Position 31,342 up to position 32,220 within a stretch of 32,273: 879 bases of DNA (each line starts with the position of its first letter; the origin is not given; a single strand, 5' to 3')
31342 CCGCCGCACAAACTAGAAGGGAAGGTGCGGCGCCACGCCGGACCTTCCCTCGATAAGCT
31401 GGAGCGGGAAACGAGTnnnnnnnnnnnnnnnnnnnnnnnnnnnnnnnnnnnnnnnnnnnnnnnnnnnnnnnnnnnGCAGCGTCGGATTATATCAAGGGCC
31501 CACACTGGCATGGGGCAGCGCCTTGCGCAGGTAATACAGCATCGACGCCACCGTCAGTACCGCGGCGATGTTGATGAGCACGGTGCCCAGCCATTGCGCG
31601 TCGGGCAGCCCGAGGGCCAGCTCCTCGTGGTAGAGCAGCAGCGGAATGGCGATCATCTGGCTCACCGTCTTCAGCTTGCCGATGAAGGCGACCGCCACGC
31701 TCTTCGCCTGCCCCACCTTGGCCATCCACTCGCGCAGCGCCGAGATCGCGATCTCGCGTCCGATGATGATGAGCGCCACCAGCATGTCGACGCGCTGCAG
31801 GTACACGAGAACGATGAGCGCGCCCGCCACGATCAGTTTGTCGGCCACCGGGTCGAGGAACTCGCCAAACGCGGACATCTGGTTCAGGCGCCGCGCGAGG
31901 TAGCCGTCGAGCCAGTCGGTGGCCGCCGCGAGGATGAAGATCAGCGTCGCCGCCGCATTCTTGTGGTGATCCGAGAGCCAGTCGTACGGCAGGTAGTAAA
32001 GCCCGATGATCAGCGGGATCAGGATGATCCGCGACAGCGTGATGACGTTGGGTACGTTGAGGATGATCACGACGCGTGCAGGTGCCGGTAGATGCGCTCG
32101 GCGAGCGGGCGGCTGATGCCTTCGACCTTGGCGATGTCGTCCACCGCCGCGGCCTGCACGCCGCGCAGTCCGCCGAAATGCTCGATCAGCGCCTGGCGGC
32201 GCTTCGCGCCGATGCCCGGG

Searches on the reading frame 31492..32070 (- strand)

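Call 7: search_protein_families(library=ncbifam, proteins=[window:31492-32070:-], max_evalue=0.00001)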
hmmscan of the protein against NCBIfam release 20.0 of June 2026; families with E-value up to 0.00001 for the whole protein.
window:31492-32070:- (192 aa): 7 families
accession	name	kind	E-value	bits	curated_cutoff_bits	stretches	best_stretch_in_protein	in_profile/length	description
TIGR00560.1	pgsA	equivalog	1.4e-52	178.9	109.1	1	5-184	2-176/183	CDP-diacylglycerol--glycerol-3-phosphate 3-phosphatidyltransferase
NF008090.0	PRK10832.1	equivalog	6.7e-49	166.4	304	1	4-184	3-175/182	CDP-diacylglycerol--glycerol-3-phosphate 3-phosphatidyltransferase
NF053678.1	ClpnSynClsA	equivalog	3e-28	99.2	240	1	3-180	2-171/180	cardiolipin synthase ClsA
NF040950.1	archin_ph_syn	equivalog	7.5e-12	45.5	180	1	17-184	31-190/191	archaetidylinositol phosphate synthase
TIGR00473.1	pssA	equivalog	8.3e-10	39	107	1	38-147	20-128/153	CDP-diacylglycerol--serine O-phosphatidyltransferase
TIGR04217.1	archae_ser_T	exception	1.1e-08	35.1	200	1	3-95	6-89/221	archaetidylserine synthase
NF045883.1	PIPSynth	equivalog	4.2e-06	26.6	170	1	20-179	37-190/197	phosphatidylinositol phosphate synthase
